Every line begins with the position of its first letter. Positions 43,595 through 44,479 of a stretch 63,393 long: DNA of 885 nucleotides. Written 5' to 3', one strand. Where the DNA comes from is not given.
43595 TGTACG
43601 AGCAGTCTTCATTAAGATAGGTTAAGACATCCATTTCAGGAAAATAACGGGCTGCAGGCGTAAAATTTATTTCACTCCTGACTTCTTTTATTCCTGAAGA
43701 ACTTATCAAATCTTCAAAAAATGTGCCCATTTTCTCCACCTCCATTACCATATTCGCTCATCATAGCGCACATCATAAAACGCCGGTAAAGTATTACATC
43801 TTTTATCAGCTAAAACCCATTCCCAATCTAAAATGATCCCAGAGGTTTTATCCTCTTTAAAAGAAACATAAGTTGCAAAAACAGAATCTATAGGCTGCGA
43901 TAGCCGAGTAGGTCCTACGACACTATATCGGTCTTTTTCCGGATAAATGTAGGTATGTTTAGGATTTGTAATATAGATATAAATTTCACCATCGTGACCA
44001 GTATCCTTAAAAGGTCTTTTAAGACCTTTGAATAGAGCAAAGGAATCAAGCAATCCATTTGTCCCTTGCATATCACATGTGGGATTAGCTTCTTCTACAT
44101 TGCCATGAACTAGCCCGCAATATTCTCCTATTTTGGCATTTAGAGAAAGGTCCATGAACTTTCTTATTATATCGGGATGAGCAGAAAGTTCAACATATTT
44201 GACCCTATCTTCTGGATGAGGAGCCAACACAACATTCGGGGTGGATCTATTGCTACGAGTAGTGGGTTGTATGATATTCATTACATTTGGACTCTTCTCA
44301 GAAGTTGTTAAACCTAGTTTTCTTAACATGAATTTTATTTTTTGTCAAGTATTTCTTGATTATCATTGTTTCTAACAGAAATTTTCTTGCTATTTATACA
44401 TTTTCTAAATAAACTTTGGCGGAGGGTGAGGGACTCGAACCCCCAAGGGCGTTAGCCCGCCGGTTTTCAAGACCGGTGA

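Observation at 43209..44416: Sharply AT-rich two-gene orphan module wedged against the 3' end of tRNA-Ser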

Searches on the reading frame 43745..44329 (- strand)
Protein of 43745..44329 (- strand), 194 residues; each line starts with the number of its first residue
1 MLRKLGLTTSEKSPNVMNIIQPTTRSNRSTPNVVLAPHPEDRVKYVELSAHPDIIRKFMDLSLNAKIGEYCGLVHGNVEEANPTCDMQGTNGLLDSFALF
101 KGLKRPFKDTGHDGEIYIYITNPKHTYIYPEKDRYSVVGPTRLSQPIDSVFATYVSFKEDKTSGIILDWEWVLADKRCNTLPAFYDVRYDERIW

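Call 5: search_protein_families(library=pfam, proteins=[window:43745-44329:-], max_evalue=1)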
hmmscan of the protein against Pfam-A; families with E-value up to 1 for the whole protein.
window:43745-44329:- (194 aa): 0 families

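Call 6: search_protein_families(library=padloc, proteins=[window:43745-44329:-], max_evalue=1)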
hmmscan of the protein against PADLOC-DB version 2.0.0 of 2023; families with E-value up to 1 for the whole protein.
window:43745-44329:- (194 aa): 0 families

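Call 7: search_protein_families(library=ncbifam, proteins=[window:43745-44329:-], max_evalue=1)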
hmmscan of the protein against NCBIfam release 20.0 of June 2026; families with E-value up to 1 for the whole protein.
window:43745-44329:- (194 aa): 1 family
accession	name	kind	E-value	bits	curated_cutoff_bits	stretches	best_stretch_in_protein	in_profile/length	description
TIGR02223.1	ftsN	equivalog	0.28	10.7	107.65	1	7-50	48-91/299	cell division protein FtsN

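Call 8: search_protein_families(library=phrogs, proteins=[window:43745-44329:-], max_evalue=1)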
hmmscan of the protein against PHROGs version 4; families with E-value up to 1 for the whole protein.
window:43745-44329:- (194 aa): 1 family
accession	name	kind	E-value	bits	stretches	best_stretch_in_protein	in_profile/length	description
phrog_21400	-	head and packaging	0.099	12.9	1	111-172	183-243/310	virion structural protein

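Call 9: find_homologous_proteins(query=window:43745-44329:-, max_evalue=0.01)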
Query window:43745-44329:- (194 aa): 4 proteins with E <= 0.01 among 34 candidates.
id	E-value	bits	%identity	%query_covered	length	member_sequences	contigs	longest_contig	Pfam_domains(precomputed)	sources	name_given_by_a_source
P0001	5.4e-130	449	100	100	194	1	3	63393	-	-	-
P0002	3.0e-62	228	59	89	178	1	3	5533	-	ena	-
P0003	2.1e-38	150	51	88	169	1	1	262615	-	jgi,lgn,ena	-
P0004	3.0e-29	120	45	77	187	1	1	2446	-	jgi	jgi:hypothetical protein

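Call 11: find_encoding_contigs(protein=P0002, flank=6000, max_places=4)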
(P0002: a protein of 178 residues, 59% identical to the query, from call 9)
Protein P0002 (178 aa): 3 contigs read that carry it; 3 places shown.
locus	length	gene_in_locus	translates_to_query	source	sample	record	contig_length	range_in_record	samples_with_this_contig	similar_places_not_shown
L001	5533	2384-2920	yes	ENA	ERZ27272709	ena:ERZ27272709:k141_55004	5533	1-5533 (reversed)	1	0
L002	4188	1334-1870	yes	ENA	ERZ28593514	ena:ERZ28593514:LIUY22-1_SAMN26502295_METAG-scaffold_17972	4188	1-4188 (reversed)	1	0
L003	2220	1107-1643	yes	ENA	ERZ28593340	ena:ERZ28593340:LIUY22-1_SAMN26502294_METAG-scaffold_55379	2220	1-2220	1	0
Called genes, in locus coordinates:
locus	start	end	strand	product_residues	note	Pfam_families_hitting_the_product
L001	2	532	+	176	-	?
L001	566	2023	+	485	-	PF00483:NTP_transferase, PF12804:NTP_transf_3 (weak), PF22640:ManC_GMP_beta-helix, PF01050:MannoseP_isomer, PF07883:Cupin_2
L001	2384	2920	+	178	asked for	-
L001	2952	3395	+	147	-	-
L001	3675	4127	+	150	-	PF00209:SNF (weak)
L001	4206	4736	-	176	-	PF09835:DUF2062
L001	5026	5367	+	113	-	PF00190:Cupin_1 (weak), PF07883:Cupin_2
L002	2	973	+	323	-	?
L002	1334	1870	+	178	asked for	-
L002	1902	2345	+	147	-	-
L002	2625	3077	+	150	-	PF00209:SNF (weak)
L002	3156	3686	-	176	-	PF09835:DUF2062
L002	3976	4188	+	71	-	?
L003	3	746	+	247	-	?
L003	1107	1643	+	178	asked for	-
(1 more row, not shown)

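Call 12: find_encoding_contigs(protein=P0003, flank=8000, max_places=4)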
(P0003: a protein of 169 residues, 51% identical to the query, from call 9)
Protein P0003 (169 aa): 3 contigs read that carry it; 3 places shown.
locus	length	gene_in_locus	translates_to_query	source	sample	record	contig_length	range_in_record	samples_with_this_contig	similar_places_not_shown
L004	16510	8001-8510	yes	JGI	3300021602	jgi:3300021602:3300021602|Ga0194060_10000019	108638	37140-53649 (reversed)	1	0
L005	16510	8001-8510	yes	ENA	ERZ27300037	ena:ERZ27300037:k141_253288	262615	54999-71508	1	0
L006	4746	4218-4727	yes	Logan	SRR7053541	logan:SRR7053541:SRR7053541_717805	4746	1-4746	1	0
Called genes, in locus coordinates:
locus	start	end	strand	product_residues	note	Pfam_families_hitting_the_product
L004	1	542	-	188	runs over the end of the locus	-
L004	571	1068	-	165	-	-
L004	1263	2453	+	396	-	PF05970:PIF1 (faint), PF13604:AAA_30, PF13245:AAA_19, PF01443:Viral_helicase1 (faint), PF13538:UvrD_C_2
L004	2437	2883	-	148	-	PF01641:SelR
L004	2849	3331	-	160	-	PF10648:Gmad2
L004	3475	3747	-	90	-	-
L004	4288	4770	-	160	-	-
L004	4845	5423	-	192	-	-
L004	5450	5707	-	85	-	-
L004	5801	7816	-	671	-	PF12728:HTH_17, PF00270:DEAD (weak), PF04851:ResIII, PF00271:Helicase_C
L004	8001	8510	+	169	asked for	-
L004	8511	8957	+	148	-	-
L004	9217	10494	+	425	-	-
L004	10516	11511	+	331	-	-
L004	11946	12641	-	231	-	-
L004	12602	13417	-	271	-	PF02810:SEC-C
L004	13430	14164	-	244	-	-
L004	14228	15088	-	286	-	PF00069:Pkinase, PF07714:PK_Tyr_Ser-Thr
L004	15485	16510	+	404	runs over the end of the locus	PF00589:Phage_integrase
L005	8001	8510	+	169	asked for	-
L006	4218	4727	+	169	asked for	-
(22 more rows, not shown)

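Call 13: find_encoding_contigs(protein=P0004, flank=5000, max_places=4)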
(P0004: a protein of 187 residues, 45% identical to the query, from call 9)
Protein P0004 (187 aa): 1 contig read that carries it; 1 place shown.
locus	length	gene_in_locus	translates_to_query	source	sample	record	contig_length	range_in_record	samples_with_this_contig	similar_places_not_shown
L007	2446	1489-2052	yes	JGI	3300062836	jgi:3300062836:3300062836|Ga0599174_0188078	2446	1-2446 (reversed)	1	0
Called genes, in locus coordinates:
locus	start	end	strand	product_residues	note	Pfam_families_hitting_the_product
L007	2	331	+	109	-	?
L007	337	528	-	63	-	-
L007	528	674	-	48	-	-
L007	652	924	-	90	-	-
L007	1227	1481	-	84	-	-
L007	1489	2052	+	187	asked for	-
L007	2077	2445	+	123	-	?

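Call 25: search_protein_representatives(alignment_id=A1)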
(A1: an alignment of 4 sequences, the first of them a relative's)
Query: 4 sequences, 176 profile positions. Proteins with E-value up to 0.001 (for the whole library): 323; up to 1e-10: 148; up to 1e-30: 35. The best 150 are listed.
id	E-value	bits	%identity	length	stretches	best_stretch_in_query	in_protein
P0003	6.7e-76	270.1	-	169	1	7-176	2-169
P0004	3.5e-74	264.5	-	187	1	1-176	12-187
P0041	4.8e-55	202.2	-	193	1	4-176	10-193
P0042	2.8e-54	199.7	-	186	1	4-176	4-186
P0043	1.5e-51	190.8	-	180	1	6-176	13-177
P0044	1.0e-49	184.8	-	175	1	6-176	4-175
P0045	9.6e-49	181.7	-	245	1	6-176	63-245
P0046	6.6e-48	178.9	-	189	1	6-176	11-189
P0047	1.0e-46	175.0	-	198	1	5-176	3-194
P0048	4.3e-46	173.0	-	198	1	5-176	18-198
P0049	6.8e-46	172.4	-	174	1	4-176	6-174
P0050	8.9e-46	172.0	-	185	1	5-176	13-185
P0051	8.9e-44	165.5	-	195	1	4-176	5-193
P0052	1.0e-43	165.3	-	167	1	7-176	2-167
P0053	1.9e-43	164.4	-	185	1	5-176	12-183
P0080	3.3e-28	114.8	-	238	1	8-176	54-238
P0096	1.4e-24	102.9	-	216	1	27-176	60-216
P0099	3.1e-24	101.8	-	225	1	15-176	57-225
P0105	2.0e-23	99.2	-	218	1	7-176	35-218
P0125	7.1e-20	87.6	-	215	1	9-176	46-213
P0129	3.2e-19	85.5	-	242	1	5-176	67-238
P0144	1.2e-16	77.2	-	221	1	8-115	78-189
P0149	1.0e-15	74.1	-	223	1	17-175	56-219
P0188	1.1e-10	57.7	-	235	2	23-109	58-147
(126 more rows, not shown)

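Call 31: search_protein_families(library=pfam, alignment_id=A3, max_evalue=0.1)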
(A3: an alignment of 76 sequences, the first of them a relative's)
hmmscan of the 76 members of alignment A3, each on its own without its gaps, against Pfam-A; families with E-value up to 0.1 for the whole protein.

A. member 1, P0001 (194 aa): 0 families

B. families by the number of members that match (of 76 scanned): 8 families
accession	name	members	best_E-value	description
PF12804.13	NTP_transf_3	1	0.0033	MobA-like NTP transferase domain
PF05987.18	DUF898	1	0.0057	Bacterial protein of unknown function (DUF898)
PF06374.16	NDUF_C2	1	0.0092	NADH-ubiquinone oxidoreductase subunit b14.5b (NDUFC2)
PF20683.2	DUF6819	1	0.0094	Domain of unknown function (DUF6819)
PF04209.19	HgmA_C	1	0.024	Homogentisate 1,2-dioxygenase C-terminal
PF07141.16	Phage_term_sma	1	0.037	Putative bacteriophage terminase small subunit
PF19519.4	DUF6051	1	0.038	Family of unknown function (DUF6051)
PF15429.11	DUF4628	1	0.09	Domain of unknown function (DUF4628)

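Call 37: predict_structure(alignment_id=A3)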
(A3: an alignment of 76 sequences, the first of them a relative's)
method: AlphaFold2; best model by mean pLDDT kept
length: 194 residues; sequences in the alignment: 76
mean_pLDDT: 89.8   pTM: 0.83
mean pLDDT of the five models: 89.8, 89.4, 89.3, 89.1, 88.9
residues with pLDDT >= 90: 150; 70-90: 16; 50-70: 25; < 50: 3
segments of 3 or more residues with pLDDT < 50: none
pLDDT, mean of each block of 10 residues (from residue 1): 57 59 84 97 96 95 97 96 84 98 75 91 97 91 97 97 97 98 97 98
secondary structure, 60 per line:
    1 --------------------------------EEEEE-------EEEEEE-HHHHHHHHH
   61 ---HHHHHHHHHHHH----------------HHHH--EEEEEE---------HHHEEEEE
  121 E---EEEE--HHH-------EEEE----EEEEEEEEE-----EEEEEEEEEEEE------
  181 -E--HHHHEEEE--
elements in order: E33-37 E45-50 H52-60 H64-75 H92-95 E98-103 E116-121 E125-128 E141-144 E149-157 E163-174 H185-188 E189-192

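Call 41: fold_search(model_id=the predicted structure, library=pdb)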
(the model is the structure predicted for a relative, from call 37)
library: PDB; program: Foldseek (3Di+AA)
matches with E <= 10: 542; with E <= 0.001: 0
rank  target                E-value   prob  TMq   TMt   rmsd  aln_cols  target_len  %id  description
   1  6x04_E                3.0e-01  0.16  0.22  0.16  10.1       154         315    9  Nup133 (aa55-481) from S. cerevisiae bound by VHH-SAN5 (released 2020-12-09)
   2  4r8o_A                3.5e-01  0.06  0.12  0.21  16.6        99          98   11  Crystal structure of a DUF3836 family protein (BVU_1206) from Bacteroides vulgatus ATCC 8482 at 2.50 A resolution (released 2014-09-17)
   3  4pib_B                3.5e-01  0.06  0.12  0.13  14.6        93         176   10  Crystal Structure of Uncharacterized Conserved Protein PixA from Burkholderia thailandensis (released 2014-07-02)
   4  9m58_B                3.7e-01  0.11  0.10  0.06  13.5        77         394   12  Cu/Zn-superoxide dismutase from Deinococcus radiodurans (Calcium-free) (released 2025-09-24)
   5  4pib_J                3.7e-01  0.06  0.12  0.13  14.7        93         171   10  Crystal Structure of Uncharacterized Conserved Protein PixA from Burkholderia thailandensis (released 2014-07-02)
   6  9m58_A                4.0e-01  0.09  0.10  0.06  14.4        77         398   12  Cu/Zn-superoxide dismutase from Deinococcus radiodurans (Calcium-free) (released 2025-09-24)
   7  2q7d_A                4.5e-01  0.03  0.12  0.09  17.7       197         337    9  Crystal Structure of Human Inositol 1,3,4-Trisphosphate 5/6-kinase (ITPK1) in complex with AMPPNP and Mn2+ (released 2007-07-03)
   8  9m59_A                5.0e-01  0.08  0.10  0.05  15.6        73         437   16  Cu/Zn-superoxide dismutase from Deinococcus radiodurans (Calcium-bound) (released 2025-09-24)
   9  7wb4_C                5.3e-01  0.06  0.10  0.07  16.1       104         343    7  Cryo-EM structure of the NR subunit from X. laevis NPC (released 2022-03-02)
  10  9dkh_C                5.6e-01  0.02  0.09  0.06  17.2       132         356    8  CryoEM structures of yeast cytoplasmic dynein in the presence of ATP and Lis1. (released 2025-05-28)
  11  1zx2_A                7.1e-01  0.06  0.12  0.16   9.8        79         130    9  Crystal Structure of Yeast UBP3-associated Protein BRE5 (released 2005-06-21)
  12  9dkm_C                7.1e-01  0.04  0.10  0.06  14.7        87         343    8  CryoEM structures of yeast cytoplasmic dynein in the presence of ATP and Lis1. (released 2025-06-04)
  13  7fik_c                7.1e-01  0.04  0.10  0.08  13.9       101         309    8  The cryo-EM structure of the CR subunit from X. laevis NPC (released 2022-11-09)
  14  9dj7_C                8.5e-01  0.04  0.10  0.06  12.1        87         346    8  CryoEM structures of yeast cytoplasmic dynein in the presence of ATP and Lis1. (released 2025-05-28)
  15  3i36                  8.5e-01  0.03  0.14  0.10  14.8       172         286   10  Crystal Structure of Rat Protein Tyrosine Phosphatase eta Catalytic Domain (released 2010-06-23)
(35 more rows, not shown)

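Call 42: search_solved_structures(query=A3, max_evalue=10)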
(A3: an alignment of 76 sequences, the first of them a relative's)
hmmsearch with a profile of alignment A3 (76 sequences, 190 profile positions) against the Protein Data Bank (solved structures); distinct sequences matched with E-value up to 10: 3.
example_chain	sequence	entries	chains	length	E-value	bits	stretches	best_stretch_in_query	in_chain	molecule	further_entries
7zq2_A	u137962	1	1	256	0.0011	21.9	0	79-108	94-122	Pizza6-RSH-TSH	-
4ymg_A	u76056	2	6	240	0.98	12.2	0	138-171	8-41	Putative SAM-dependent O-methyltranferase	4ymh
4qvk_A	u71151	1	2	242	0.99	12.2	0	138-171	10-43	PaMTH1 Methyltransferase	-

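Call 49: search_dna_similar(query=window:43745-44329:-, collection=plasmids, mode=protein, max_evalue=0.001)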
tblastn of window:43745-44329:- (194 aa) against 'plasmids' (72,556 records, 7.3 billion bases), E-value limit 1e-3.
No match.

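Call 51: search_dna_similar(query=window:43745-44329:-, collection=phages, mode=protein, max_evalue=0.001)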
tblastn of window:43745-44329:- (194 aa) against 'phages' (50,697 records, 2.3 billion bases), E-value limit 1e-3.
No match.

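Call 78: fold_search(model_id=the predicted structure, library=viral)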
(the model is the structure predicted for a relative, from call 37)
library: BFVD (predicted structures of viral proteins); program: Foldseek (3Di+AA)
matches with E <= 10: 667; with E <= 0.001: 0
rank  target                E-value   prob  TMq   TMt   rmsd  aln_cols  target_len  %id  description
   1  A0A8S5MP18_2          9.6e-02  0.57  0.30  0.07   8.4       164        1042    9  PolyVal ADP-ribosyltransferase [Siphoviridae sp. ctLR131]
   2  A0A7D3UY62            2.1e-01  0.21  0.16  0.22   8.1        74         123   11  (no name in the UniProt tables at hand)
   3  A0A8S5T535            2.2e-01  0.38  0.17  0.24   5.0        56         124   12  HTH-type transcriptional regulator [Siphoviridae sp. ctMBu2]
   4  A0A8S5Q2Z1            2.9e-01  0.08  0.14  0.19  12.2       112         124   12  Uncharacterized protein [Siphoviridae sp. ctLqe90]
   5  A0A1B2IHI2            3.3e-01  0.25  0.18  0.17   6.0        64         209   16  Uncharacterized protein [Erwinia phage vB_EamM_Stratton]
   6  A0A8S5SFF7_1          3.9e-01  0.57  0.24  0.05   5.7       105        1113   10  Nuclease [Myoviridae sp. ctuev19]
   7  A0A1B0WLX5            3.9e-01  0.21  0.21  0.12   5.9        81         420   14  (no name in the UniProt tables at hand)
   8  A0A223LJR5            3.9e-01  0.15  0.15  0.03   8.0        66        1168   11  Putative virion structural protein [Erwinia phage vB_EamM_Joad]
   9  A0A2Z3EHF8            3.9e-01  0.14  0.22  0.14  13.3       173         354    8  (no name in the UniProt tables at hand)
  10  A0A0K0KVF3            4.7e-01  0.07  0.15  0.05  13.0       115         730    9  Peptidase S74 domain-containing protein [Prochlorococcus phage P-TIM68]
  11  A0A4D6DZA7            5.0e-01  0.08  0.12  0.07   9.7        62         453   21  (no name in the UniProt tables at hand)
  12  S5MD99                5.6e-01  0.04  0.11  0.18  15.1        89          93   12  Uncharacterized protein [Sinorhizobium phage phiM12]
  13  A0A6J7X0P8            5.9e-01  0.01  0.11  0.09  19.2       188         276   10  Uncharacterized protein [uncultured Caudovirales phage]
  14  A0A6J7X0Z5            6.3e-01  0.15  0.12  0.05   4.1        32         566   16  Uncharacterized protein [uncultured Caudovirales phage]
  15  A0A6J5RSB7            6.3e-01  0.07  0.15  0.20  18.1       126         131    7  Uncharacterized protein [uncultured Caudovirales phage]
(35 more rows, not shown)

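Call 88: search_protein_families(library=pfam, proteins=[P0045, P0080, P0129, P0099, P0149, P0096, P0105, P0125, P0144, P0188], max_evalue=0.01)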
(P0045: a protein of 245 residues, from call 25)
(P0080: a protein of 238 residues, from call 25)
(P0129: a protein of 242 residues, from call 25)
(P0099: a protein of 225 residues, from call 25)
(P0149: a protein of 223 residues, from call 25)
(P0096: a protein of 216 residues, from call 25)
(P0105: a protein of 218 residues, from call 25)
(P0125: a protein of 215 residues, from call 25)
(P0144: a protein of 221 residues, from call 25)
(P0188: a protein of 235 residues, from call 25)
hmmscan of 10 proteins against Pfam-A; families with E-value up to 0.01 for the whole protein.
P0045 (245 aa): 0 families

P0080 (238 aa): 0 families

P0129 (242 aa): 0 families

P0099 (225 aa): 0 families

P0149 (223 aa): 0 families

P0096 (216 aa): 0 families

P0105 (218 aa): 0 families

P0125 (215 aa): 0 families

P0144 (221 aa): 0 families

P0188 (235 aa): 0 families

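Call 89: find_homologous_proteins(query=A3, max_evalue=0.1)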
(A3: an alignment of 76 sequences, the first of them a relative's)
Query A3 (76 sequences) (194 aa, profile of the alignment): 10 proteins with E <= 0.1 among 2064 candidates.
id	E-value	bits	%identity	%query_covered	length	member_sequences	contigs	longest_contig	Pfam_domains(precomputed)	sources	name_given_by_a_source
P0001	1.2e-58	216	100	100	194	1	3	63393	-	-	-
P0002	9.3e-56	206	59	89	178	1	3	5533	-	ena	-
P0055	4.3e-53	198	38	92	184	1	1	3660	-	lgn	-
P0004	2.7e-51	192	45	77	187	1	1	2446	-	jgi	jgi:hypothetical protein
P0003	4.1e-49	185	51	88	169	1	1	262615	-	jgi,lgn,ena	-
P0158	3.0e-39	153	26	83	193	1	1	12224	-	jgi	jgi:hypothetical protein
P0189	4.7e-34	136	27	84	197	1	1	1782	-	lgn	-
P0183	2.0e-32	130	26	79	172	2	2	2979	-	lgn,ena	-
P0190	4.9e-27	113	30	58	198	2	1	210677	-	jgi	jgi:hypothetical protein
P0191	6.0e-25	106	24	62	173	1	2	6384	-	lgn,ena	-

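Call 95: search_protein_families(library=padloc, proteins=[L004:5801-7816:-, L004:9217-10494:+, L004:10516-11511:+, L004:12602-13417:-], max_evalue=0.001)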
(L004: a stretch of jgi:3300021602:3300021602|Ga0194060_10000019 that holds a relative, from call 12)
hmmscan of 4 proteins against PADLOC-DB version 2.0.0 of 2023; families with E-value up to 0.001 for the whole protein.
L004:5801-7816:- (671 aa): 13 families
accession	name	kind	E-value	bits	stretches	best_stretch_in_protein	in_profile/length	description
PDLC03659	mREase_IV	-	4.3e-17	59.3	1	163-431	298-554/945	Type IV methyl-directed restriction enzyme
PDLC02707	PbeA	-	3.9e-16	56.8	2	335-430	523-617/672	PbeA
PDLC02704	PbeA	-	1.3e-13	48.3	2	336-431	531-632/682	PbeA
PDLC03658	mREase_IV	-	1.6e-13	47.3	1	182-431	315-546/953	Type IV methyl-directed restriction enzyme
PDLC02706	PbeA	-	8.4e-10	35.9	2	176-243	368-434/722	PbeA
PDLC03049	REase_I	-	2.3e-09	33.8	1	184-268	262-349/807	Type I restriction enzyme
PDLC04133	mad1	-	5.8e-07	27.7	1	1-53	2-54/60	mads_1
PDLC02870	DpdF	-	7.8e-06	22.6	1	334-427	225-317/534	DpdF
PDLC03047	REase_I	-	8.2e-06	21.8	0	196-242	448-493/1107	Type I restriction enzyme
PDLC01439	typeIV_DinG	-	5.6e-05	20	0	72-145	16-85/575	CAS-IV-A; associated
PDLC02705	PbeA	-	6.2e-05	19.3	1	342-431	531-621/691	PbeA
PDLC03650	REase_III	-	0.00041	16.9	0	103-243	132-263/898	Type III restriction enzyme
PDLC02703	PbeA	-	0.00085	16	0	376-450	545-615/626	PbeA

L004:9217-10494:+ (425 aa): 0 families

L004:10516-11511:+ (331 aa): 0 families

L004:12602-13417:- (271 aa): 4 families
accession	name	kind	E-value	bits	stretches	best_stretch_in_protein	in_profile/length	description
PDLC04917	PDC-S12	-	1.1e-06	26.7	1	237-264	189-216/218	-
PDLC00833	E1-E2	-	9.6e-06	23.2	1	240-265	166-191/222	E1-E2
PDLC00865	E2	-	0.00012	19.6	1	243-266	167-190/219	E2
PDLC00872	E2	-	0.00028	18.4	1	244-265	166-187/216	E2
